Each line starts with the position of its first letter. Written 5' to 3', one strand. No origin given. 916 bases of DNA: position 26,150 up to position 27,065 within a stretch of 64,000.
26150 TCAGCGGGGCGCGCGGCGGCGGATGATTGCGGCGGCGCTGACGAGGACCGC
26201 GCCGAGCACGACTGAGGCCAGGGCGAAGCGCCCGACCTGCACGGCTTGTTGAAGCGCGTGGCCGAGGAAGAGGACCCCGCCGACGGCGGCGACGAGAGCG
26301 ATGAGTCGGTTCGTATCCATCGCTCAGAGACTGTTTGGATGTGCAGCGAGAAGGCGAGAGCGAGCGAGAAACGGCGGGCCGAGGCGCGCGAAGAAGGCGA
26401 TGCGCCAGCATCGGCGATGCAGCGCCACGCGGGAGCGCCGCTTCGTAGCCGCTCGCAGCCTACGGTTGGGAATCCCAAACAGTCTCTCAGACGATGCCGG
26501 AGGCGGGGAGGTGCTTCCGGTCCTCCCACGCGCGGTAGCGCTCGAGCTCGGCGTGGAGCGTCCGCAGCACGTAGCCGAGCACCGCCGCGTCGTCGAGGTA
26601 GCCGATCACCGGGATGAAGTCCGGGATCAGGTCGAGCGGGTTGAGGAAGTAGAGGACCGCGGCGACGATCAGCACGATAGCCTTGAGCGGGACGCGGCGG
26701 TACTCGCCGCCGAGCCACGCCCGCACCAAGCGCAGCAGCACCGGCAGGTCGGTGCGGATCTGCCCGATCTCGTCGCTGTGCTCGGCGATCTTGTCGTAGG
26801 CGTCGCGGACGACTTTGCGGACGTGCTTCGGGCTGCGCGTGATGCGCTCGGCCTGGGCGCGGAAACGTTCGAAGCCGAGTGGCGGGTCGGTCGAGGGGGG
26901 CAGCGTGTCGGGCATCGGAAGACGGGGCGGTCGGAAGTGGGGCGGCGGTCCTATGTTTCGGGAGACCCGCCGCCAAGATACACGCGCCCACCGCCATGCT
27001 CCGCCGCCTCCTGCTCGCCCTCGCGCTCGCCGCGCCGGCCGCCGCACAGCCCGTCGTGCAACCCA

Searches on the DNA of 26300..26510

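Call 15: search_rna_families(source=window, start=26300, end=26510, threshold=evalue, max_evalue=10, show_alignments=3)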
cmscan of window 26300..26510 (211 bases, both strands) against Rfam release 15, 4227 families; matches with E-value up to 10: 1.
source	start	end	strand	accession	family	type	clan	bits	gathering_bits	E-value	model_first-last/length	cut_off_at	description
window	26300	26389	-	RF01043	MIR1023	Gene; miRNA;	-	14.6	90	0.82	1-100/165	3'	MIR1023 microRNA precursor family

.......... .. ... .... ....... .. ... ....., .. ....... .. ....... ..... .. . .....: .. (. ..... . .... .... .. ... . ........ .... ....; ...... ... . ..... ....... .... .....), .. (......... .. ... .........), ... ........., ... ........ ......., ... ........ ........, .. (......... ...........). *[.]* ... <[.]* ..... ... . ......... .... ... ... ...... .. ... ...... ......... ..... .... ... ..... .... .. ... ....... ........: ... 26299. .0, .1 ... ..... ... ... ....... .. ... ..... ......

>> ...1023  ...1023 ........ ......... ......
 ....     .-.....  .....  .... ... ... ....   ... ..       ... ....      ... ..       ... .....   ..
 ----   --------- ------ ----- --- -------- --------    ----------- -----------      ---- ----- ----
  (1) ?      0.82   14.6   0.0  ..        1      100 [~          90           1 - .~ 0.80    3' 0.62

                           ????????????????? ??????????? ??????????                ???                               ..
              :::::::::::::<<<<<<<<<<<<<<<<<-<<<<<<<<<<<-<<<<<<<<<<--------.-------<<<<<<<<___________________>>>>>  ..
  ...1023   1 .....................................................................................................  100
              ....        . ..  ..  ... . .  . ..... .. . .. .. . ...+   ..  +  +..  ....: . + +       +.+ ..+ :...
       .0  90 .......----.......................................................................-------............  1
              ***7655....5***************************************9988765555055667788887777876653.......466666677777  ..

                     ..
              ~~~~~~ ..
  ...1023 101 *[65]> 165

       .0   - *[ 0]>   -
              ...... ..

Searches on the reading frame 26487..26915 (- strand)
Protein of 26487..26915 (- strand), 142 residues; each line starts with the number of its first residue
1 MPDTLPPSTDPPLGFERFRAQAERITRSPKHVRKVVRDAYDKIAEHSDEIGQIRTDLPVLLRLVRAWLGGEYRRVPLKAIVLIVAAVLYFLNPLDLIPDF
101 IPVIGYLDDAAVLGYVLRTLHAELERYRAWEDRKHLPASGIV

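Call 74: search_protein_families(library=pfam, proteins=[window:26487-26915:-])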
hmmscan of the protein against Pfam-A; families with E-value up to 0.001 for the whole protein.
window:26487-26915:- (142 aa): 1 family
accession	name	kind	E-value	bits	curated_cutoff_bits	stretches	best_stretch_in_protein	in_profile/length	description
PF06803.17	DUF1232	-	4.6e-15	55.5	23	1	79-114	1-36/37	Protein of unknown function (DUF1232)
